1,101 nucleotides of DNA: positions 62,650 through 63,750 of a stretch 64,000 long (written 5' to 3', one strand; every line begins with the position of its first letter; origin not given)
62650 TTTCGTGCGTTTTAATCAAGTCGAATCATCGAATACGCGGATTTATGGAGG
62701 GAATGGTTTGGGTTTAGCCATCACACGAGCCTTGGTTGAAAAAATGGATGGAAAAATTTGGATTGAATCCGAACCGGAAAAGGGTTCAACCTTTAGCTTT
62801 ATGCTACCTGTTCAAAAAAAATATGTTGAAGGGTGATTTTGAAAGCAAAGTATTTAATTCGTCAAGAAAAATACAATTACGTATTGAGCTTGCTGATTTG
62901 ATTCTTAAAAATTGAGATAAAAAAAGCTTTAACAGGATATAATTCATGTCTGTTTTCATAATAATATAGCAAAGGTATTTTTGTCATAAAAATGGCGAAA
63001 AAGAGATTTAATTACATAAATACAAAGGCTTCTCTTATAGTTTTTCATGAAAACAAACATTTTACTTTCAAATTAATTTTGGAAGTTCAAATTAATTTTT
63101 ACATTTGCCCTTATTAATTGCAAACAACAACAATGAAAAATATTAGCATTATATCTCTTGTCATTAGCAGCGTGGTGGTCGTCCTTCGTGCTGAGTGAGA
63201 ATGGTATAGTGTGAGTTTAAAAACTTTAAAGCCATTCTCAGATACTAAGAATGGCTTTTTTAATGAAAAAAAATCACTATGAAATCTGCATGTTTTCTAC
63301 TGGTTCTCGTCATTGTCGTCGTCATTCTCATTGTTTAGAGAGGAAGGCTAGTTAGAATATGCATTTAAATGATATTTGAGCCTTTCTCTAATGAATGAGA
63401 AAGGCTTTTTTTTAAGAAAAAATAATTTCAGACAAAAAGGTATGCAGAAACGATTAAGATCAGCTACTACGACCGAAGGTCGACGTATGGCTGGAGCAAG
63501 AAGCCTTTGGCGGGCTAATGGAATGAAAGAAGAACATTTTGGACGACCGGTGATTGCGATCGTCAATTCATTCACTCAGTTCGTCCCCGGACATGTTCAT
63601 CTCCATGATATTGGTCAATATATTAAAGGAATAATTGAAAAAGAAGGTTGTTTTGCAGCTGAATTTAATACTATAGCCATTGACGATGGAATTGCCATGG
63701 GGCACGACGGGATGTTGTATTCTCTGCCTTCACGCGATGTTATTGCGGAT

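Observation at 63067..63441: Two tandem Ile/Val/Leu-rich leader-peptide attenuators in series upstream of ilvD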

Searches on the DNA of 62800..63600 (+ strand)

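Call 3: search_rna_families(source=window, start=62800, end=63600, threshold=evalue, max_evalue=10, show_alignments=3)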
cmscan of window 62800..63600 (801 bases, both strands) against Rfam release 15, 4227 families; matches with E-value up to 10: 20.
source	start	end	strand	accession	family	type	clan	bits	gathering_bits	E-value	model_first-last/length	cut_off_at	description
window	63227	63298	+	RF01466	rli34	Gene; sRNA;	-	23.5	48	4.3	1-84/84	no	Listeria sRNA rli34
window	63369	63445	+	RF00063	SscA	Gene;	-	22.6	60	0.32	1-96/96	no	SscA RNA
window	63266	63412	+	RF02452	ncr1575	Gene; sRNA;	-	21.9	60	1.3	1-212/212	no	Bacillus sRNA ncr1575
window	63280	63424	+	RF02526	SSRC34_1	Gene; sRNA;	-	21.5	64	2.1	1-128/128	no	Streptococcus sRNA SSRC34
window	63100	63150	+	RF03161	S15-Flavobacteria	Cis-reg; leader;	CL00121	21.1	46.5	4.1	1-66/66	no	S15-Flavobacteria ribosomal protein leader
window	62826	62903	+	RF02307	TtnuCD33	Gene; snRNA; snoRNA; CD-box;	-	21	80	2.4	1-74/74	no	Tetrahymena snoRNA TtnuCD33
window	63229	63414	+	RF00515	PyrR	Cis-reg;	-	19.9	54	3.9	1-115/115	no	PyrR binding site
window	63200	63264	+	RF01859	Phe_leader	Cis-reg; leader;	-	19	55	2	1-125/125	no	Phenylalanine leader peptide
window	62991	63060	-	RF02280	TtnuCD3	Gene; snRNA; snoRNA; CD-box;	-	18.6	70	7.3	1-72/72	no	Tetrahymena snoRNA TtnuCD3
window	63076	63270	-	RF02861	IR_84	Gene; sRNA;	-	17.8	51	2.1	1-186/186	no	Neisseria sRNA 84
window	63374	63461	+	RF01858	RsaF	Gene; sRNA;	-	17.4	60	1.7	1-119/119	no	RNA Staph. aureus F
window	63236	63295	-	RF02281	TtnuCD4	Gene; snRNA; snoRNA; CD-box;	-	16.5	60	3.1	1-60/60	no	Tetrahymena snoRNA TtnuCD4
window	63029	63081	-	RF02625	WsnRNA46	Gene; sRNA;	-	16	65.3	5.3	51-102/151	no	Wolbachia sRNA 46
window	63203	63309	+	RF02759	LasI_thermometer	Cis-reg; thermoregulator;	-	15.7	76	5.4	1-110/110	no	LasI 5' UTR ROSE like thermometer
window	63359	63485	-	RF01627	ceN36-1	Gene; snRNA; snoRNA; HACA-box;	-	15.6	48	5.4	1-130/130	no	Nematode snoRNA ceN36-1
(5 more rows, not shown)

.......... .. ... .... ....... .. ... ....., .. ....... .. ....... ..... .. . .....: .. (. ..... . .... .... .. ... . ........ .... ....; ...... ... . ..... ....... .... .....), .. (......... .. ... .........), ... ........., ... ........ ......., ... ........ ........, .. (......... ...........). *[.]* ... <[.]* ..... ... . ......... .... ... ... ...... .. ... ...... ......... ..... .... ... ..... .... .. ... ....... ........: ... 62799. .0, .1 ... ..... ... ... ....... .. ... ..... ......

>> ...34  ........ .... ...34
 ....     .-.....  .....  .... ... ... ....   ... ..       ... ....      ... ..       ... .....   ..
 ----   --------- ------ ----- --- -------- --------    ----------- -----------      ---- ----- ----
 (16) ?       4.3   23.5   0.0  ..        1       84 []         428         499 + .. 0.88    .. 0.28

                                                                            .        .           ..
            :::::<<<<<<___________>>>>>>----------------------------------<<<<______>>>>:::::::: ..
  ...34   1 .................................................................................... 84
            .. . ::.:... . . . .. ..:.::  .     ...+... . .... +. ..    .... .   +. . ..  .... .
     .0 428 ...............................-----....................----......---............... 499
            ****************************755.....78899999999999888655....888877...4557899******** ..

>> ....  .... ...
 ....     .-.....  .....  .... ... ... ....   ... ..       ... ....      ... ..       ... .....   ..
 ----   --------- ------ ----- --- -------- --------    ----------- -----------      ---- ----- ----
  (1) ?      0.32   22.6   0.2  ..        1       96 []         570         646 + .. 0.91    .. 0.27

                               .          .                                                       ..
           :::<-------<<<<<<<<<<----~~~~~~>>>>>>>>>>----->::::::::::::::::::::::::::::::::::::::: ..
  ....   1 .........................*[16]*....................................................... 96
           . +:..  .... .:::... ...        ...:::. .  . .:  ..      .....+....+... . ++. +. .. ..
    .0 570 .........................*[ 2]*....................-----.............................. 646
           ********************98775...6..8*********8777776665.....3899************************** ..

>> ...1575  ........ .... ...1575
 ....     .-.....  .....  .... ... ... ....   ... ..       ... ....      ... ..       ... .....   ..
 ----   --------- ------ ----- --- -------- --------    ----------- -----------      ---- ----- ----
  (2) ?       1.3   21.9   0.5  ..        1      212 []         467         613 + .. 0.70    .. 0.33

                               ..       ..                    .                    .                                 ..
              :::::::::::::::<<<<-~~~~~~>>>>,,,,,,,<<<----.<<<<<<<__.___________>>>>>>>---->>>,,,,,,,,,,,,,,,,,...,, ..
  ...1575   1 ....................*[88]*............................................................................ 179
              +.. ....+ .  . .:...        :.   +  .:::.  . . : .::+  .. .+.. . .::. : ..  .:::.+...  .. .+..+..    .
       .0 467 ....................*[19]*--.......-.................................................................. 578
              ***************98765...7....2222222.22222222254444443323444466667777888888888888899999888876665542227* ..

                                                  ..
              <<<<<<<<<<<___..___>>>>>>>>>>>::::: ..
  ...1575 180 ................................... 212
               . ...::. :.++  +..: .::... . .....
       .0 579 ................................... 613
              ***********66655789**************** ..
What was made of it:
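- On Curated leader families (Rfam Leu/Thr/His/Trp/Phe leaders and others; NCBIfam NF007744 ilv operon leader peptide): The most sensitive Rfam scan of 62800-63600 gave nothing near the gathering scores; Phe_leader scored 19 bits against 55 (call 3).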

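Call 51: build_rna_model(alignment_id=A3, structure=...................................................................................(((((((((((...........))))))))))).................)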
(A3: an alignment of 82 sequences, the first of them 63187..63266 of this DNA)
Model R1 built from alignment A3 (82 sequences, 133 columns); structure: as given.
model positions 86; base pairs 11; branch points 0; effective number of sequences 13.25; information 0.661 bits per position. Calibrated on 0.2 Mb of random sequence (short: E-values are rough).
structure used (alignment columns):
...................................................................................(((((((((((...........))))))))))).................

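Call 52: search_with_rna_model(model_id=R1, sources=[window, L001, L002, L003, L004, L005, L006, L007, L008, L009, L010, L011, L012, L013, L014, L015, L016, L017, L018, L019, L020, L021, L022, L023, L024, L025, L026, L027, L028, L029, L030, L031, L032, L033, L034, L035, L036, L037, L038, L039, L040, L041, L042, L043, L044, L045, L046, L047, L048, L049, L050, L051, L052, L053, L054, L055, L056, L057, L058, L059, L060, L061, L062, L063, L064, L065, L066, L067, L068, L069, L070, L071, L072, L073, L074, L075, L076, L077, L078, L079, L080], max_evalue=0.01)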
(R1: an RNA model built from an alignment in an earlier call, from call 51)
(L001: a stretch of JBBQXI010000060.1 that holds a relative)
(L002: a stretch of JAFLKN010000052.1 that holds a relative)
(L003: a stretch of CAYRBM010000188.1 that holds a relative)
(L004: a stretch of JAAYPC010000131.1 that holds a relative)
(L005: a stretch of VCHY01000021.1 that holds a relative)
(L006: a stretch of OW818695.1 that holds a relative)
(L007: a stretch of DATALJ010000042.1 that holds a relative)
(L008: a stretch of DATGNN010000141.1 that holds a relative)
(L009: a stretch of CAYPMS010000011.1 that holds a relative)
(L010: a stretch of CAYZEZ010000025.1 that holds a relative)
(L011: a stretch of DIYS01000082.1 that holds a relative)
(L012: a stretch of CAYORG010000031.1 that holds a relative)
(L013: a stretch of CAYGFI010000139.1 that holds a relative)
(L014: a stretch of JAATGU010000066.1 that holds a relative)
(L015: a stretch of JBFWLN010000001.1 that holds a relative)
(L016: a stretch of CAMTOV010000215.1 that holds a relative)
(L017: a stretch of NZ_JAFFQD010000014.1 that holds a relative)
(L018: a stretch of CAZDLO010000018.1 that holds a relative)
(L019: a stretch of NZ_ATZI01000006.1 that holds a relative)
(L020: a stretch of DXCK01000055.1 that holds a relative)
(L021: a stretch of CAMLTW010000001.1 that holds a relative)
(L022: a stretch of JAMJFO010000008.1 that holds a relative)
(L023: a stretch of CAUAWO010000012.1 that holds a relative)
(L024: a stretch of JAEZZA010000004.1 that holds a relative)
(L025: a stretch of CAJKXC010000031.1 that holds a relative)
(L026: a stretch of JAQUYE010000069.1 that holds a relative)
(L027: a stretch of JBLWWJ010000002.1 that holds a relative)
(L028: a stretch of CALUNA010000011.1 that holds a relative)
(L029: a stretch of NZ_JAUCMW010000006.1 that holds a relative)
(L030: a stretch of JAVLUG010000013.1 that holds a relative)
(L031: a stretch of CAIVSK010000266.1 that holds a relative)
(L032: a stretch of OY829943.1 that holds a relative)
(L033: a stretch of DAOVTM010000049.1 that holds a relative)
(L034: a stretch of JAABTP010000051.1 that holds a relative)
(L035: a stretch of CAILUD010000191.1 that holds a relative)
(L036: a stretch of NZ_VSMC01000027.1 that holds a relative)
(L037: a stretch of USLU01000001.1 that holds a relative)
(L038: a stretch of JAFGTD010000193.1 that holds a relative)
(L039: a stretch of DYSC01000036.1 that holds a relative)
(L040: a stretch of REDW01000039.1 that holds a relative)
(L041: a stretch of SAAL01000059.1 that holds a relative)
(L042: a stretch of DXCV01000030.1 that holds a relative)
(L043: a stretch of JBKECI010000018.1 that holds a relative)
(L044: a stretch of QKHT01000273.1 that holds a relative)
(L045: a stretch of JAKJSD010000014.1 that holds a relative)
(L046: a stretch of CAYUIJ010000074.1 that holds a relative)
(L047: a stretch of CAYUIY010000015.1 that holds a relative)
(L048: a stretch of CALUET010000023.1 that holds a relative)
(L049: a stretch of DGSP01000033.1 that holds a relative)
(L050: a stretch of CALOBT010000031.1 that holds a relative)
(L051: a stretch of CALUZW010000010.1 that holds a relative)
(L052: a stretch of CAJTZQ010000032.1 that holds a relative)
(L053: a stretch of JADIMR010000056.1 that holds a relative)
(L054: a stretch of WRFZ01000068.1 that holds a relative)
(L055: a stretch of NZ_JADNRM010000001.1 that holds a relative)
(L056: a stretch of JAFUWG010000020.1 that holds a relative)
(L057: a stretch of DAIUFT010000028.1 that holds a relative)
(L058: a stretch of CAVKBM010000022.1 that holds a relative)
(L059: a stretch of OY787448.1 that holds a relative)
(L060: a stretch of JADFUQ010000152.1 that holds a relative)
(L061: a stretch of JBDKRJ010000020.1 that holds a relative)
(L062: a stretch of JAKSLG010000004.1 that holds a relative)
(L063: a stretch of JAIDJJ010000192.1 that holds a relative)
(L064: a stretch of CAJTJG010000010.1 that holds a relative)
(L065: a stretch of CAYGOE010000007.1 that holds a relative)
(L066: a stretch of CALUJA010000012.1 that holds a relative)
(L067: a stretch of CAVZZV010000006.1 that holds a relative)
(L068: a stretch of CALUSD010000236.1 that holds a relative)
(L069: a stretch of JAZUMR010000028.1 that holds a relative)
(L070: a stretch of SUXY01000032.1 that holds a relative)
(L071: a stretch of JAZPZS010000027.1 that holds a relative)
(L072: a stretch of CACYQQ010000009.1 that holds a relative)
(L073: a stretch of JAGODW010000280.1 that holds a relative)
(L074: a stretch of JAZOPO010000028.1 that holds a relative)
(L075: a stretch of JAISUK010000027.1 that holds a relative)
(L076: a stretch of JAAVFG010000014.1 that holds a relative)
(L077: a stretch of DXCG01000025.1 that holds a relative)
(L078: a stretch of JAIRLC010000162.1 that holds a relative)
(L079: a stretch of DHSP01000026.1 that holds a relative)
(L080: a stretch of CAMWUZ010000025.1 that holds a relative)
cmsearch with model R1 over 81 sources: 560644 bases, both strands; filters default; matches with E-value up to 0.01: 56.
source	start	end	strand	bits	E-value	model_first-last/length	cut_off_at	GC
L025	2893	2985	+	74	1.3e-10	1-86/86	no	0.37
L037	2892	2984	+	73.4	1.7e-10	1-86/86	no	0.35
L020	2897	2985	+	71.6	3.6e-10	1-86/86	no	0.35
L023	2893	2985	+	71.1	4.5e-10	1-86/86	no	0.34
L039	2767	2860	+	69.2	1e-09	1-86/86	no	0.29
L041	2712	2803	+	68.9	1.2e-09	1-86/86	no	0.3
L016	845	943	+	67.7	1.9e-09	1-86/86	no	0.28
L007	2898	2977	+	67.1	2.5e-09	1-86/86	no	0.32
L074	2899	2983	+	65.9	4.1e-09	1-86/86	no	0.35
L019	2892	2985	+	65.8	4.3e-09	1-86/86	no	0.35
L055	2873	2966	+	65.6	4.6e-09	1-86/86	no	0.36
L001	2899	2977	+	65.6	4.7e-09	1-86/86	no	0.34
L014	2899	2992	+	63.5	1.1e-08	1-86/86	no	0.31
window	63187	63266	+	62.4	1.8e-08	1-86/86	no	0.34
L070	2885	2980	+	62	2.2e-08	1-86/86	no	0.35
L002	2896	2976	+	61.9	2.3e-08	1-86/86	no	0.36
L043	2827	2916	+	61.6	2.6e-08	1-86/86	no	0.29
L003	2898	2978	+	60.5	4.1e-08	1-86/86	no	0.35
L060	2900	2982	+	59.8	5.5e-08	1-86/86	no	0.34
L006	2897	2981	+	59.8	5.6e-08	1-86/86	no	0.34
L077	2885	2977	+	59.4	6.7e-08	1-86/86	no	0.42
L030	2774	2867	+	58.3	1.1e-07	1-86/86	no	0.3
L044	2884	2969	+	58.2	1.1e-07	1-86/86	no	0.35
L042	2888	2984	+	58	1.2e-07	1-86/86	no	0.39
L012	2881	2962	+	56.5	2.2e-07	1-86/86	no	0.38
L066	2892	2985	+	56.5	2.3e-07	1-86/86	no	0.38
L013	121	202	+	56.4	2.4e-07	1-86/86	no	0.34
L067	2882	2961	+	55.4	3.7e-07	1-86/86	no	0.38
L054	2385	2464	+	55.3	3.8e-07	1-86/86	no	0.36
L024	2889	2968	+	55.2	3.9e-07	1-86/86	no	0.38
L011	2895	2982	+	54.8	4.7e-07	1-86/86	no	0.33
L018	2906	2991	+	54.3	6e-07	1-86/86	no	0.37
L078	135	220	+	54.2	6.1e-07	1-86/86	no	0.35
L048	2892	2985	+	54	6.6e-07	1-86/86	no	0.36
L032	2858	2936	+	54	6.7e-07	1-86/86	no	0.37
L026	2892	2985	+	53.3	8.8e-07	1-86/86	no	0.36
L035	2920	2991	+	52.4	1.3e-06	1-86/86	no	0.32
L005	2882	2974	+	48.6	6.8e-06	1-86/86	no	0.26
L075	2885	2968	+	48.4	7.2e-06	1-86/86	no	0.36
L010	2894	2974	+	48.1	8.2e-06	1-86/86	no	0.35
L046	2885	2969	+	48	8.7e-06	1-86/86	no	0.39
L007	2930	3017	-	46.8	1.4e-05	1-86/86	no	0.3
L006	2757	2830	+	46.6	1.6e-05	1-86/86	no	0.38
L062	2897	2976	+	46.5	1.6e-05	1-86/86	no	0.4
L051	2887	2989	+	42.8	8.1e-05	1-86/86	no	0.32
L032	2711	2787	+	42.3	9.8e-05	1-86/86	no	0.32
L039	2812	2884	-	37.1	0.00092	1-86/86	no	0.34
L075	2924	2995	-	34.8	0.0025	1-86/86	no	0.26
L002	2929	3008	-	33.5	0.0042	1-86/86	no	0.26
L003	2938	2969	-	33.3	0.0046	48-79/86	no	0.41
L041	2755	2834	-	32.7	0.006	1-86/86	no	0.32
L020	2938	3033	-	32.3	0.0072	1-86/86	no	0.34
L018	2944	3035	-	32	0.0079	1-86/86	no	0.32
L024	2923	2996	-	31.8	0.0089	1-86/86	no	0.28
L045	2690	2776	+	31.7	0.0093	1-86/86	no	0.33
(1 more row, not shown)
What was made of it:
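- On Tandem (serial) attenuator architectures: The family model gives two full-length hits, at 63187-63266 and 63330-63416 (call 52).
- Both score about 60 bits with the family model (call 52).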
